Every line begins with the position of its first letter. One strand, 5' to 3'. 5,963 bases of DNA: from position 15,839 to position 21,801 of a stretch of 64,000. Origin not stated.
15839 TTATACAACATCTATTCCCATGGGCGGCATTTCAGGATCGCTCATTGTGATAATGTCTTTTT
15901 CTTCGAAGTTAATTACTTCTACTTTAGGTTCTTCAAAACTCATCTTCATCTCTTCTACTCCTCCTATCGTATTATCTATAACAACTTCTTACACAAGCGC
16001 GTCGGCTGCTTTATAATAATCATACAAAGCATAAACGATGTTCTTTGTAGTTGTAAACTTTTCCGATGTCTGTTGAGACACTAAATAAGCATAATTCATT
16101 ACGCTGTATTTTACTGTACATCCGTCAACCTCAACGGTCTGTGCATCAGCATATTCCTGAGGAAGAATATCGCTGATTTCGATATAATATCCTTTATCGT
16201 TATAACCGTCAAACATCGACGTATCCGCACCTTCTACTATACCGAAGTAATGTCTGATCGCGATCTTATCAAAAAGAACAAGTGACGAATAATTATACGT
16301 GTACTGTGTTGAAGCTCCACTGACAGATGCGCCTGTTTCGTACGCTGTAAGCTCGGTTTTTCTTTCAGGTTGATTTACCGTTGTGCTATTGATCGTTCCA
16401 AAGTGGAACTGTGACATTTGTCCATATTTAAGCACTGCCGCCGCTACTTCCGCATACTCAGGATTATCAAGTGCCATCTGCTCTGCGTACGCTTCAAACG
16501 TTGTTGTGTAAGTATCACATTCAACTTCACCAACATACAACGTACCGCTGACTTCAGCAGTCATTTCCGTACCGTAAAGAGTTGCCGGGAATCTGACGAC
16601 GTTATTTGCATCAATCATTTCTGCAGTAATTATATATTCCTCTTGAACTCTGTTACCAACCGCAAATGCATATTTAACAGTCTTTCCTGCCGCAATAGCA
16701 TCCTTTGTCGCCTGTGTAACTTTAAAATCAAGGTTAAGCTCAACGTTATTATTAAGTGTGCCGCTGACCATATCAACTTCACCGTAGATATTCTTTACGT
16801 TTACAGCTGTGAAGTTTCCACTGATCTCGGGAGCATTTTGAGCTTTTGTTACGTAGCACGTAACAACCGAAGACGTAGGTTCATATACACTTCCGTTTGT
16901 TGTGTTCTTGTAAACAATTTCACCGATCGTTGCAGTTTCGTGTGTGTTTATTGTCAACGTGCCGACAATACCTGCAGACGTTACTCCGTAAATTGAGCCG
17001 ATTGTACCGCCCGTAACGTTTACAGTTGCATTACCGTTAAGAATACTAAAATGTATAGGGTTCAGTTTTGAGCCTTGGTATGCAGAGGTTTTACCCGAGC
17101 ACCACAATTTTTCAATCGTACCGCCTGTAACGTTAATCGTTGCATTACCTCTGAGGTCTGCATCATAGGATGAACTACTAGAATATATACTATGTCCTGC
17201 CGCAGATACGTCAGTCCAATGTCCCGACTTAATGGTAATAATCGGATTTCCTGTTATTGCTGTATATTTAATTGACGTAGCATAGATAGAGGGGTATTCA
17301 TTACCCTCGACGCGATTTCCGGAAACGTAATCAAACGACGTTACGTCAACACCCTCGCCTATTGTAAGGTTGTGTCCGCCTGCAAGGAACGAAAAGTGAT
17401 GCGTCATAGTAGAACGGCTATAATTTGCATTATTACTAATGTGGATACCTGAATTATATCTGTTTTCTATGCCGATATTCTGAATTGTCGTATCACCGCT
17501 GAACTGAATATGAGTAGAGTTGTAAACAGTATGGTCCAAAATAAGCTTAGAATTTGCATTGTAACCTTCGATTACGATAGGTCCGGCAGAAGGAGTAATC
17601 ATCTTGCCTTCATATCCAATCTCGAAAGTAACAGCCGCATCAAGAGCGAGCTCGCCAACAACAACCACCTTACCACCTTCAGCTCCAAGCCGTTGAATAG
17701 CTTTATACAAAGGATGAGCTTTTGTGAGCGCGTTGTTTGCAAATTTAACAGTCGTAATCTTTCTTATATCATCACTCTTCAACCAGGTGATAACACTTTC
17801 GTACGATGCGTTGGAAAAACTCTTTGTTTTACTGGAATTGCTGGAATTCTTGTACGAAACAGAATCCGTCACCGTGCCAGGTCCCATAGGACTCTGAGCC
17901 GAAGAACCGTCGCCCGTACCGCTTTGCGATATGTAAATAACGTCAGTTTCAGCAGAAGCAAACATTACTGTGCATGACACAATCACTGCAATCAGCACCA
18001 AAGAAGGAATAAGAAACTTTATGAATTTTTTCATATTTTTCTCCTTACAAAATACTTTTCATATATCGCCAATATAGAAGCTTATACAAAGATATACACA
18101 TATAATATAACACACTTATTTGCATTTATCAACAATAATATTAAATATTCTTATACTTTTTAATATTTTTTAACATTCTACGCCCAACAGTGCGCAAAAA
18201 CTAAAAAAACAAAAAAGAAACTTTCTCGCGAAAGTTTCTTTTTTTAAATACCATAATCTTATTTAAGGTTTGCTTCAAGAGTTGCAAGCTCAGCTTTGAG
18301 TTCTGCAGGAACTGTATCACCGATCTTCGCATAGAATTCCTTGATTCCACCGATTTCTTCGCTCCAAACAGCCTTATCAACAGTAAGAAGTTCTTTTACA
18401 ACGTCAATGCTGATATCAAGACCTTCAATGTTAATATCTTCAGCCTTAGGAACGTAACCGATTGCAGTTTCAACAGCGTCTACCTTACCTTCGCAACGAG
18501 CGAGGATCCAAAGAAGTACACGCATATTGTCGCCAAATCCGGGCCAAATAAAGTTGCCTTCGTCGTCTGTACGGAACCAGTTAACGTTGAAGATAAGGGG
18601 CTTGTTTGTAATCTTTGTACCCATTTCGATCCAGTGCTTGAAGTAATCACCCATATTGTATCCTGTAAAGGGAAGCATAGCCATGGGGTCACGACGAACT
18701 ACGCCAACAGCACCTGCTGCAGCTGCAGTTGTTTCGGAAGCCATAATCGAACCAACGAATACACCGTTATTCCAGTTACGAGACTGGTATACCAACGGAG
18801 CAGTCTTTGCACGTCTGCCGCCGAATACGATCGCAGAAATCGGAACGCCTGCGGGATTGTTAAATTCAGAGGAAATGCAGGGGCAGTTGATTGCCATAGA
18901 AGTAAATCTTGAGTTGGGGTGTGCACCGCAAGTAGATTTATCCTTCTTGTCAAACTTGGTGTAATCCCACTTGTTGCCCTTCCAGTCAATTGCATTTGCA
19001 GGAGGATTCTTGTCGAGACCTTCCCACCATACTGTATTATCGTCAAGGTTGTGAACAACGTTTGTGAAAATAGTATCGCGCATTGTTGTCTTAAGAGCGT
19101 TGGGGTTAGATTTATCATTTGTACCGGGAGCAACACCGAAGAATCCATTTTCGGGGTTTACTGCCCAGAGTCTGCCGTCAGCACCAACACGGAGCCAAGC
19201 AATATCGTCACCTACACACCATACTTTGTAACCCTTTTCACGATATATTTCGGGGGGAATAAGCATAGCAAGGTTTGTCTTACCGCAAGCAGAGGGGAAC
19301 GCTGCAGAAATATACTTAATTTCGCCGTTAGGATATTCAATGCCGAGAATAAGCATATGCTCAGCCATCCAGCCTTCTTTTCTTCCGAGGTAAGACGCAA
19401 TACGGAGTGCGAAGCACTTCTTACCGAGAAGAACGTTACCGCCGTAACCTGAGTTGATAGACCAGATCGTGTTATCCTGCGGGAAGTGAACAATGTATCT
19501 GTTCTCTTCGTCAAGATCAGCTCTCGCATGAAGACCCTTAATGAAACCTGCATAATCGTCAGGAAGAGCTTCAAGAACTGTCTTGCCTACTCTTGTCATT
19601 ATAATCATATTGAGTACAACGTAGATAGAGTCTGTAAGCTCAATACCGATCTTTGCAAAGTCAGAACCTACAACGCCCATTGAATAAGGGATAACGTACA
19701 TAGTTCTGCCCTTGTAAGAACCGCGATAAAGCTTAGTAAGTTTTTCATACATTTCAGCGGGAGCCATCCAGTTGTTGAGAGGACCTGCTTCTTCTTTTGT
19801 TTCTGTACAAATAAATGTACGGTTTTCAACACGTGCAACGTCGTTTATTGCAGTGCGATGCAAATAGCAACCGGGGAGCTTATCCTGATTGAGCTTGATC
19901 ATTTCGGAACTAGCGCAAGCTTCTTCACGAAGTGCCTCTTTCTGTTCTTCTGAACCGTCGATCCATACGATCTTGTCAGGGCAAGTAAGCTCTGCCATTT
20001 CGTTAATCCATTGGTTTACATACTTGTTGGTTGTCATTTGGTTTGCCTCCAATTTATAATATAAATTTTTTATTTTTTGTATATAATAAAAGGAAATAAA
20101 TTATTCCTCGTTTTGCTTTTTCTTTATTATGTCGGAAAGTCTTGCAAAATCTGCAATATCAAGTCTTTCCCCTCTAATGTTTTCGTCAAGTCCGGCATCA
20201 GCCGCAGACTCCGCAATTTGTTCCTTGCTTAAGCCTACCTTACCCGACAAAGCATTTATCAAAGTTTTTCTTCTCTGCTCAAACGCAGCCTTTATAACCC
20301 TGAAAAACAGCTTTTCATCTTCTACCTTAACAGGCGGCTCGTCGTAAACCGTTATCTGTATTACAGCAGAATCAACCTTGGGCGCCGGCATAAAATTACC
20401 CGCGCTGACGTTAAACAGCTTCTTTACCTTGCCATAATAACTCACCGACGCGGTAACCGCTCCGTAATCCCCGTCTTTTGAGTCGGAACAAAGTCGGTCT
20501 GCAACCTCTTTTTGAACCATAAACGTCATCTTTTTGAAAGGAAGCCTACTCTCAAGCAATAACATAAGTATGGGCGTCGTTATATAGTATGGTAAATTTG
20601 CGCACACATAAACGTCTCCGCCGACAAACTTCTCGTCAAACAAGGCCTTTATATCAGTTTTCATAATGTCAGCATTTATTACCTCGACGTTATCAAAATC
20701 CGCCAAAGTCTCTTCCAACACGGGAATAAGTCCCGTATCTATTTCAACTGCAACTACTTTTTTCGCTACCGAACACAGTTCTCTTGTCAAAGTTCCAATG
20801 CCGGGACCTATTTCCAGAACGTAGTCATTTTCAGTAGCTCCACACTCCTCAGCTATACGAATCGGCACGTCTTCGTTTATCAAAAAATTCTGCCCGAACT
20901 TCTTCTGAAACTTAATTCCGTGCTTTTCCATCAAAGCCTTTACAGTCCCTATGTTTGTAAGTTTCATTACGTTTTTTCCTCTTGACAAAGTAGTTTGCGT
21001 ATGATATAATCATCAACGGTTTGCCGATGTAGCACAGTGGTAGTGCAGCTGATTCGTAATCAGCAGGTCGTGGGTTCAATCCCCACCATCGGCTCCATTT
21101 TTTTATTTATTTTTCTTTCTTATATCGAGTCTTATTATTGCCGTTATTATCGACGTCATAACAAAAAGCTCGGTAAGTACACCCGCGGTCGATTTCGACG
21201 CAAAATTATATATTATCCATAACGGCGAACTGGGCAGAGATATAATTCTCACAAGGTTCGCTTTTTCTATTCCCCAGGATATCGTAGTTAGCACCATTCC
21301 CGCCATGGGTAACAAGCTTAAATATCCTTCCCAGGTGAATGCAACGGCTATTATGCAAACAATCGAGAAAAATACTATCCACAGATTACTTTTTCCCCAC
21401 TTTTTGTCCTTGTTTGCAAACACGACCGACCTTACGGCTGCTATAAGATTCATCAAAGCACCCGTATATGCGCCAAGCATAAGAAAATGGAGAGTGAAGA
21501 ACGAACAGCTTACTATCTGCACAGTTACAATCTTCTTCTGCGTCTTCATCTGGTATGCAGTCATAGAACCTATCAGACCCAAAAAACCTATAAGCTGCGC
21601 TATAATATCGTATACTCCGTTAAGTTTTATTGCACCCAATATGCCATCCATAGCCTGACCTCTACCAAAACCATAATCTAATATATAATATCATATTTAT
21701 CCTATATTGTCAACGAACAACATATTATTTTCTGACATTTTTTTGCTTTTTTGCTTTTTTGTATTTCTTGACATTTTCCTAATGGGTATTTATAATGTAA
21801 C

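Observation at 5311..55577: Modular, hairpin-dense intergenic repeat family at seven loci (about 6 percent of the window)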

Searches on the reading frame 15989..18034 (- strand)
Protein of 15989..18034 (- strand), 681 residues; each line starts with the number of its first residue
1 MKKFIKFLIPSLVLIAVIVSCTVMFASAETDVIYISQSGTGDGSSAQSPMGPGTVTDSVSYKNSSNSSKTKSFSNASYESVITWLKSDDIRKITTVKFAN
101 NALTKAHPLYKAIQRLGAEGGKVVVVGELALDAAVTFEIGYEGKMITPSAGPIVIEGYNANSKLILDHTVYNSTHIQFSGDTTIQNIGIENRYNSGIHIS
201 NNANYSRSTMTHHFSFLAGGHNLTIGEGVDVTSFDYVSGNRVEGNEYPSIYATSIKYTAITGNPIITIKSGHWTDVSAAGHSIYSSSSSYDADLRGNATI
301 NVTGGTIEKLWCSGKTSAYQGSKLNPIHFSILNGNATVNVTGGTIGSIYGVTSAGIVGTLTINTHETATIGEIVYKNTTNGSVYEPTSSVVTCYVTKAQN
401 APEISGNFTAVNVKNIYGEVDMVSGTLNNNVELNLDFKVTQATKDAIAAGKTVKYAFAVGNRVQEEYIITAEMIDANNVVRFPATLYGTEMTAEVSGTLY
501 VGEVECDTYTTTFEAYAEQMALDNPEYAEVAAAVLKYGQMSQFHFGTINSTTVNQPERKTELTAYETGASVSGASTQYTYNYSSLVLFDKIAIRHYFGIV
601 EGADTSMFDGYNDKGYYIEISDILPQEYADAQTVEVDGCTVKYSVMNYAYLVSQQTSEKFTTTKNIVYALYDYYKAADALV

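Call 57: search_protein_families(library=pfam, proteins=[window:15989-18034:-], max_evalue=0.00001)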
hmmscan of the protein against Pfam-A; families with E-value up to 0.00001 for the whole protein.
window:15989-18034:- (681 aa): 0 families

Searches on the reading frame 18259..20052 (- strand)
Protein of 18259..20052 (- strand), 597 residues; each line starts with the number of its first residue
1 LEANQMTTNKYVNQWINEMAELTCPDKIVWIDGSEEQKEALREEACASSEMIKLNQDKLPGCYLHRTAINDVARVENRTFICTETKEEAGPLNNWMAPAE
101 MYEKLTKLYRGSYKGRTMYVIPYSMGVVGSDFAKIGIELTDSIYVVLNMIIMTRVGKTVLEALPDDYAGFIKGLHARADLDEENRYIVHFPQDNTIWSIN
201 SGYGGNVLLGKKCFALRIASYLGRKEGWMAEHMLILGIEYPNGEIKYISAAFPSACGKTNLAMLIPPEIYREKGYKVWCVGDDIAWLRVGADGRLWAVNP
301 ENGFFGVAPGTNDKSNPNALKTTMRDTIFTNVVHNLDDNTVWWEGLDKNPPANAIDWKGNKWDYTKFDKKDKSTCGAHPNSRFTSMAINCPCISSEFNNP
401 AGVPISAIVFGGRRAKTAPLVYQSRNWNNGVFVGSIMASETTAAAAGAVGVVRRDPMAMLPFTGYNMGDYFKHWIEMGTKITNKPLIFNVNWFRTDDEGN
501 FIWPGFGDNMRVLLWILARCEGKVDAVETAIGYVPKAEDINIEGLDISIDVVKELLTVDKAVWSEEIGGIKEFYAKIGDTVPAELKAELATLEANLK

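Call 57: search_protein_families(library=pfam, proteins=[window:18259-20052:-], max_evalue=0.00001)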
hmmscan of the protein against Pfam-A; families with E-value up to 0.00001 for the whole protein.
window:18259-20052:- (597 aa): 2 families
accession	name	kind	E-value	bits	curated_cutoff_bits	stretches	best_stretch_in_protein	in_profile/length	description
PF00821.23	PEPCK_GTP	-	4.5e-161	536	23.8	1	228-594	1-356/357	Phosphoenolpyruvate carboxykinase C-terminal P-loop domain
PF17297.7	PEPCK_N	-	1.5e-87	293.2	23.8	1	14-224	1-218/218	Phosphoenolpyruvate carboxykinase N-terminal domain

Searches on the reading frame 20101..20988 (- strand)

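Call 57: search_protein_families(library=pfam, proteins=[window:20101-20988:-], max_evalue=0.00001)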
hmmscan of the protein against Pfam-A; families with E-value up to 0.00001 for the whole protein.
window:20101-20988:- (295 aa): 1 family
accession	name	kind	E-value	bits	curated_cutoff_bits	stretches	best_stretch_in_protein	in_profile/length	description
PF00398.26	RrnaAD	-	4e-61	206.9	24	1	26-289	3-262/263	Ribosomal RNA adenine dimethylase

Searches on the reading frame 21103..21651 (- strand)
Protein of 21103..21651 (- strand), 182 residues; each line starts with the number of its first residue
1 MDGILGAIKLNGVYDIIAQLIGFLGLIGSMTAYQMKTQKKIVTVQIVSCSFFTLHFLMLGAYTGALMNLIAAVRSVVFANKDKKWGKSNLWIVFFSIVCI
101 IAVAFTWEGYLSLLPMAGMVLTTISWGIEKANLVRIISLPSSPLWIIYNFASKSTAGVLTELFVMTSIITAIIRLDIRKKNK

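Call 57: search_protein_families(library=pfam, proteins=[window:21103-21651:-], max_evalue=0.00001)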
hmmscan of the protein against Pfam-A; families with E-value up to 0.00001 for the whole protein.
window:21103-21651:- (182 aa): 1 family
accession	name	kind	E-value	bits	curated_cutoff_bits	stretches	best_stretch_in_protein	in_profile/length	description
PF10688.14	Imp-YgjV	-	8.1e-39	133.4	23.5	1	16-176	1-156/159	Bacterial inner membrane protein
